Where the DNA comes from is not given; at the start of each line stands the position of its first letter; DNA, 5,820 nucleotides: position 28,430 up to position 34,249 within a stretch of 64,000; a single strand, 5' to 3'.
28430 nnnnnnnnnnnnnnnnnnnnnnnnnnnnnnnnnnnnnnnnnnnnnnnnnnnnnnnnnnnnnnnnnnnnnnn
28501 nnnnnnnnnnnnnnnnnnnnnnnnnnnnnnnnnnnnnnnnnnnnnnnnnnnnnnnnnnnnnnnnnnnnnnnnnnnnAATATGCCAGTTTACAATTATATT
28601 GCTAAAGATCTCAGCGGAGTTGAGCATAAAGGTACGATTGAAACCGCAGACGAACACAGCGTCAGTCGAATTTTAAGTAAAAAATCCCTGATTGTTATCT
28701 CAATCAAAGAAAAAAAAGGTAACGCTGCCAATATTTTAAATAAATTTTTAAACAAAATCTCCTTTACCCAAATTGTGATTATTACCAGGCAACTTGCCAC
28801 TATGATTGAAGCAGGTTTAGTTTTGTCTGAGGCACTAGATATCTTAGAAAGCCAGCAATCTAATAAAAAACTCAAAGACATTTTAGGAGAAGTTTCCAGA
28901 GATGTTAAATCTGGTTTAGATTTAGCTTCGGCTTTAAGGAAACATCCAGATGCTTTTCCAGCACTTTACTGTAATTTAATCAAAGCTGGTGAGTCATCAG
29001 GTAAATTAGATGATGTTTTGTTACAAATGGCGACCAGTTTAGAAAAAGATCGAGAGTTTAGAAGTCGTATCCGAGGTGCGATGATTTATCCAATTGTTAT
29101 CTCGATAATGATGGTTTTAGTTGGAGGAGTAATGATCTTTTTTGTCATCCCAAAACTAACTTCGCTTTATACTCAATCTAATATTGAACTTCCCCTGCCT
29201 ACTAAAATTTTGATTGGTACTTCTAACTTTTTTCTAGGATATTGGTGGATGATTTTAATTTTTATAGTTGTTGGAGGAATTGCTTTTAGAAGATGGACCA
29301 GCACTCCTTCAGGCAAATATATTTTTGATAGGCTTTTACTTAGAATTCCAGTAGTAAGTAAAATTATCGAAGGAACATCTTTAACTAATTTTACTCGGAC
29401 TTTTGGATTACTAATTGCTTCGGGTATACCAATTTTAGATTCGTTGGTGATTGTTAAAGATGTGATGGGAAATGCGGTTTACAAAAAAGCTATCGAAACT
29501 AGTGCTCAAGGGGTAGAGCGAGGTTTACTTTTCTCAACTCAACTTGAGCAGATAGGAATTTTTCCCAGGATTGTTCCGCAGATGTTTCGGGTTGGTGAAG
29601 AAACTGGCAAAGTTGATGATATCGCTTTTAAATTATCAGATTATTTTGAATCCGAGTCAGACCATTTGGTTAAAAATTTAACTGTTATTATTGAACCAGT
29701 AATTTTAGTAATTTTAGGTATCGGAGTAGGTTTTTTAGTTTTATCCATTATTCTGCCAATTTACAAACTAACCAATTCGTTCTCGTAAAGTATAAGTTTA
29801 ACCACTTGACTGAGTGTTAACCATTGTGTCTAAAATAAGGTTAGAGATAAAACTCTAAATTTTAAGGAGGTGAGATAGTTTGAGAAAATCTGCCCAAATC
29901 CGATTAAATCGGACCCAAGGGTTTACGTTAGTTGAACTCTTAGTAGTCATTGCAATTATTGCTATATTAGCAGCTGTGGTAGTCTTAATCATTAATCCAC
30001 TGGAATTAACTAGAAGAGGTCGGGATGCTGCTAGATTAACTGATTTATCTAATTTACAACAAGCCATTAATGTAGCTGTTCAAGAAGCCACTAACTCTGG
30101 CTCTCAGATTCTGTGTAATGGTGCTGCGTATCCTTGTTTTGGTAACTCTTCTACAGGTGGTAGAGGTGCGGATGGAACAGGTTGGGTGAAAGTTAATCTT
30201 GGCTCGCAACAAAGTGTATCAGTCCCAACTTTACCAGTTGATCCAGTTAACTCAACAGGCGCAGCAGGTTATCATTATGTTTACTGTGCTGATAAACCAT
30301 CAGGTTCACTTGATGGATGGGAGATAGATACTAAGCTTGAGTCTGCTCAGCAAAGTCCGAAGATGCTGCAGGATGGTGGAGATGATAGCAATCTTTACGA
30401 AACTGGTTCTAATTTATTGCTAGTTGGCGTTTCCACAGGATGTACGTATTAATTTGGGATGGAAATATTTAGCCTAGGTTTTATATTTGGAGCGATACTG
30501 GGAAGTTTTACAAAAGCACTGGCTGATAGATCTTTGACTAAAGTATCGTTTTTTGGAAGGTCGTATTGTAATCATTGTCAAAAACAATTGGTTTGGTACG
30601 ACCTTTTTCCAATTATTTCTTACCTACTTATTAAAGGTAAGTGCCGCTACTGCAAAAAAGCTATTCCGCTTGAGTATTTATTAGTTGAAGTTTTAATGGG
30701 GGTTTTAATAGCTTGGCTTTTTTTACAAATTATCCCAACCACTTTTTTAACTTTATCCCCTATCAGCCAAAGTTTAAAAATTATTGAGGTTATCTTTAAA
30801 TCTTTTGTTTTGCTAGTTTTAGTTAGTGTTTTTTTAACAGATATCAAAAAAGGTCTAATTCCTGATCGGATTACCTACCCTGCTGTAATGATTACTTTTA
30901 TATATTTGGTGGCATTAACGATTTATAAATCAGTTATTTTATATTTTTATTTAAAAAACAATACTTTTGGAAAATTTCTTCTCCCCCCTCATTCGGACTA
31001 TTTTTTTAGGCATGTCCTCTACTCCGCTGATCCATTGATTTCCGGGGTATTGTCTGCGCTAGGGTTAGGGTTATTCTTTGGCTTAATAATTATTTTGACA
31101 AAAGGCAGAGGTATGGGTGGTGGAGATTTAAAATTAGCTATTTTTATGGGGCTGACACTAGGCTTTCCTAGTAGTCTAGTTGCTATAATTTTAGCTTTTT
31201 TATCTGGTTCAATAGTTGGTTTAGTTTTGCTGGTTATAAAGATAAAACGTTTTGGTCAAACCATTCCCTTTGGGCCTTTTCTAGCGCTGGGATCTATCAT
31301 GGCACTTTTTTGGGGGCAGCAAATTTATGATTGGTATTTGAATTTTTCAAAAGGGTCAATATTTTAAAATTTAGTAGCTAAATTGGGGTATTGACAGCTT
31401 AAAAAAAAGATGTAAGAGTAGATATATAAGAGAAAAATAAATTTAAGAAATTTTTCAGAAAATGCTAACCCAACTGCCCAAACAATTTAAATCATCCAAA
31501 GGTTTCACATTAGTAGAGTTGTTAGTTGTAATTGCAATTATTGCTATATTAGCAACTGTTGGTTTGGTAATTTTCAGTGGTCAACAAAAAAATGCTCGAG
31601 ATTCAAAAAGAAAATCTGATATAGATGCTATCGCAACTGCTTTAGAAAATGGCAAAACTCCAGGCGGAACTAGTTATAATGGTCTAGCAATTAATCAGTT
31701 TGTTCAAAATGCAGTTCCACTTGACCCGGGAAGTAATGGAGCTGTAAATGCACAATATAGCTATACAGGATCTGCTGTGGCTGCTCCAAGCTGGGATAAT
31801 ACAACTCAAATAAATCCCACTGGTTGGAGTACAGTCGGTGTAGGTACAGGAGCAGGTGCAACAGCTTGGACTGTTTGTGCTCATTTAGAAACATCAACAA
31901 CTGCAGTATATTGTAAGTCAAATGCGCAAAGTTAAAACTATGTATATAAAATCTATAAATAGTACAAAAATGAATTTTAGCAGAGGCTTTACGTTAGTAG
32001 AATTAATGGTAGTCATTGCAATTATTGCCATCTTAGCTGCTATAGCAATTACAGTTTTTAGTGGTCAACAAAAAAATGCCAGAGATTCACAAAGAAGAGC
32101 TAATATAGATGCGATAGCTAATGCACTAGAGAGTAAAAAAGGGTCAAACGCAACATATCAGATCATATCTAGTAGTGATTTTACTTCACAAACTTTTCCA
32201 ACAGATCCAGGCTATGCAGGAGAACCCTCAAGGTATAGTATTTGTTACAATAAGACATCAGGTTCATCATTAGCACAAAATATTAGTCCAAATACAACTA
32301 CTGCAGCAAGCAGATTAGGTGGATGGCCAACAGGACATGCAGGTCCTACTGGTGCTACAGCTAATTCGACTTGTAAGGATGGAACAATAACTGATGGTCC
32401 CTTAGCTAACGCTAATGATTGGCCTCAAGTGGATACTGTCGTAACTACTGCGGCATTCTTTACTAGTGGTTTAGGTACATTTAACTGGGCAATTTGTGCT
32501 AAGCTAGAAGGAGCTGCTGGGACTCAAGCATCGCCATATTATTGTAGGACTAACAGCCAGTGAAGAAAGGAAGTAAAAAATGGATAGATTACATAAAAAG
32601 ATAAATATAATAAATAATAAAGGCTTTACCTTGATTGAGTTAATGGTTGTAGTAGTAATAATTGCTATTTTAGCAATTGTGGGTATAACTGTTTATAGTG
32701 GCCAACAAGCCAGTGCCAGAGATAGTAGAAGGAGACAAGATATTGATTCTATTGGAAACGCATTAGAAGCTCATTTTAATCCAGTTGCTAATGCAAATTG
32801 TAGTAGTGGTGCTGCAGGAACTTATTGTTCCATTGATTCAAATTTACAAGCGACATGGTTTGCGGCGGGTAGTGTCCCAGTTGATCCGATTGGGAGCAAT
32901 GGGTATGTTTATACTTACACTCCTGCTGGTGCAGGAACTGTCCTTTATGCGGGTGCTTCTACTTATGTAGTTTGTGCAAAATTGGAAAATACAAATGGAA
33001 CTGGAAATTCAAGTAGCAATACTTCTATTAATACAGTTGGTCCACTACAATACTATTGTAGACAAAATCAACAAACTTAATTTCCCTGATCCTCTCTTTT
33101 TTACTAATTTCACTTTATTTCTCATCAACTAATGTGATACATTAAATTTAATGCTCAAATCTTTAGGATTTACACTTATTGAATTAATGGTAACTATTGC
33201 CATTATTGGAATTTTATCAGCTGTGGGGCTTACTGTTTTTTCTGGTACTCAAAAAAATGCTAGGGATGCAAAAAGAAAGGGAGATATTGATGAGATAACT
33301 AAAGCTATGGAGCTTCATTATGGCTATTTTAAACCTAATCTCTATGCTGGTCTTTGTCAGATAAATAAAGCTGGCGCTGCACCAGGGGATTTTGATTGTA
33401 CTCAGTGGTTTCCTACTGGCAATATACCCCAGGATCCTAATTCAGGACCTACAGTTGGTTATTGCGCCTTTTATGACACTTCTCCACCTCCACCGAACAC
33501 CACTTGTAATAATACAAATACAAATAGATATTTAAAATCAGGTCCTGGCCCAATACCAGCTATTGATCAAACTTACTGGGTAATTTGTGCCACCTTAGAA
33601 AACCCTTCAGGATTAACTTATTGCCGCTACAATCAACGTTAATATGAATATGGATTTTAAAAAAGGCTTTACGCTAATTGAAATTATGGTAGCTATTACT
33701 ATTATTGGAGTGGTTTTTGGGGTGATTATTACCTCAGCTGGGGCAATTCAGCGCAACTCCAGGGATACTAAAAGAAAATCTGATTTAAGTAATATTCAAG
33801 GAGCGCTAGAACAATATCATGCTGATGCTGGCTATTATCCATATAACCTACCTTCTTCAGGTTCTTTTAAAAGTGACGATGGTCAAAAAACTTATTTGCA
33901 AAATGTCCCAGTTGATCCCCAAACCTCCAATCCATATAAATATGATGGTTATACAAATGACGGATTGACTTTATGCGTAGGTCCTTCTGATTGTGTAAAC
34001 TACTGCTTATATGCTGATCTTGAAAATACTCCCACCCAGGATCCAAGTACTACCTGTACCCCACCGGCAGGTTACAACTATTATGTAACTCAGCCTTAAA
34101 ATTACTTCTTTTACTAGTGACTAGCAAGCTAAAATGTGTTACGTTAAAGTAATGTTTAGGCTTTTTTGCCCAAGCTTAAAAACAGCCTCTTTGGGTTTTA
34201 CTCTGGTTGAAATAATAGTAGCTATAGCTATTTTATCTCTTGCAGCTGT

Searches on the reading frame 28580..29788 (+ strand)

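Call 71: search_protein_families(library=pfam, proteins=[window:28580-29788:+], max_evalue=0.001)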
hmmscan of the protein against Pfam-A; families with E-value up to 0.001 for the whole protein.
window:28580-29788:+ (402 aa): 1 family
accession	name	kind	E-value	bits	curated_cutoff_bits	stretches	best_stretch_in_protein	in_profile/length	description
PF00482.28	T2SSF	-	2.6e-60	202.3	25.2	2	69-191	2-125/125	Type II secretion system (T2SS), protein F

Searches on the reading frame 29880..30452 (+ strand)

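Call 71: search_protein_families(library=pfam, proteins=[window:29880-30452:+], max_evalue=0.001)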
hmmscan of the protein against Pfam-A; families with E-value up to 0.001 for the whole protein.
window:29880-30452:+ (190 aa): 1 family
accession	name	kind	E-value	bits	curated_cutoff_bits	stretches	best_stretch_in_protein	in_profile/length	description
PF07963.17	N_methyl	-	7e-09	35.3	21.2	1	10-34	2-26/27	Prokaryotic N-terminal methylation motif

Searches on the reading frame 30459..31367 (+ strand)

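Call 71: search_protein_families(library=pfam, proteins=[window:30459-31367:+], max_evalue=0.001)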
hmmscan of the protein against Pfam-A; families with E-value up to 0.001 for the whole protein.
window:30459-31367:+ (302 aa): 2 families
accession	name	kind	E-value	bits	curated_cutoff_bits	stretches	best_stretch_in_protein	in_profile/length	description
PF06750.18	A24_N_bact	-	5.7e-25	87.6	23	1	9-90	1-83/84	Bacterial Peptidase A24 N-terminal domain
PF01478.23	Peptidase_A24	-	1.6e-10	41.8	26.5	1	195-255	44-104/104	Type IV leader peptidase family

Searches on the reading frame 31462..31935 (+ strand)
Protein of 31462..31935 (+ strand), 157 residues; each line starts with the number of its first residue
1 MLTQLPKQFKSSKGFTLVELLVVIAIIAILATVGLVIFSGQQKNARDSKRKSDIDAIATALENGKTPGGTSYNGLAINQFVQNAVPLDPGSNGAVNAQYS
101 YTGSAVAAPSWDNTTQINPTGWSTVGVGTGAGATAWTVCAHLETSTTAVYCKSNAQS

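Call 71: search_protein_families(library=pfam, proteins=[window:31462-31935:+], max_evalue=0.001)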
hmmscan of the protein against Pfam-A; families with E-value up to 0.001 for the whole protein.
window:31462-31935:+ (157 aa): 1 family
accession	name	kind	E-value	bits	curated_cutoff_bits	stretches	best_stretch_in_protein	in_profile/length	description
PF07963.17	N_methyl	-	1.2e-08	34.6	21.2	1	10-33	2-25/27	Prokaryotic N-terminal methylation motif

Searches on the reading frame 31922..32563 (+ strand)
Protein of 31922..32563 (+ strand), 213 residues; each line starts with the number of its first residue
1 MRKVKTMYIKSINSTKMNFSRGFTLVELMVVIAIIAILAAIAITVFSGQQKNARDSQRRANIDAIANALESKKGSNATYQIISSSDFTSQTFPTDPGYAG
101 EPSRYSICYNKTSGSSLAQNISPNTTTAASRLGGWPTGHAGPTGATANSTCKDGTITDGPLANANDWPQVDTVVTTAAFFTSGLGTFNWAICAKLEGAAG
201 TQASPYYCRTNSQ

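Call 71: search_protein_families(library=pfam, proteins=[window:31922-32563:+], max_evalue=0.001)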
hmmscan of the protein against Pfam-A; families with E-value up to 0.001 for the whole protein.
window:31922-32563:+ (213 aa): 1 family
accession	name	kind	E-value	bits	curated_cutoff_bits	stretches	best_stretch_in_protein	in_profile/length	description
PF07963.17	N_methyl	-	2.9e-09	36.6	21.2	1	17-43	1-27/27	Prokaryotic N-terminal methylation motif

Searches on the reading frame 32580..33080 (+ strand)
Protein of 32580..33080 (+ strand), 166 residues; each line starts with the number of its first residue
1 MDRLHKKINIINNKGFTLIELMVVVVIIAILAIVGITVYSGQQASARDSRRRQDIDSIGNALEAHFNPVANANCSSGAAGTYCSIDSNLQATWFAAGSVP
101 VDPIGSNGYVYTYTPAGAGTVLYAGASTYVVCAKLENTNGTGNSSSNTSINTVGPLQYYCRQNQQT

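Call 71: search_protein_families(library=pfam, proteins=[window:32580-33080:+], max_evalue=0.001)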
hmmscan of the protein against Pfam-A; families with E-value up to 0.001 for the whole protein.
window:32580-33080:+ (166 aa): 1 family
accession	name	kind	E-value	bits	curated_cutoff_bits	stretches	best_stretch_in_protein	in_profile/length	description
PF07963.17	N_methyl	-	1.2e-08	34.6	21.2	1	12-34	3-25/27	Prokaryotic N-terminal methylation motif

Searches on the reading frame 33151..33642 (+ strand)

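Call 71: search_protein_families(library=pfam, proteins=[window:33151-33642:+], max_evalue=0.001)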
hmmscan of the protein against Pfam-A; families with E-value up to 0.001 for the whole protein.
window:33151-33642:+ (163 aa): 1 family
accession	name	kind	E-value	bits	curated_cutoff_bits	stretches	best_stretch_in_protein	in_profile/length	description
PF07963.17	N_methyl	-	3.4e-07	30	21.2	1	2-25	2-25/27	Prokaryotic N-terminal methylation motif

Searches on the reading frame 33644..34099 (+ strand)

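Call 72: search_protein_families(library=pfam, proteins=[window:33644-34099:+], max_evalue=0.001)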
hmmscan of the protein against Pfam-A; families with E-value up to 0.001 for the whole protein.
window:33644-34099:+ (151 aa): 1 family
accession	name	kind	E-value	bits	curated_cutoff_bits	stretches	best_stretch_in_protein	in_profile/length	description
PF07963.17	N_methyl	-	3e-08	33.4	21.2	1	6-28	4-26/27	Prokaryotic N-terminal methylation motif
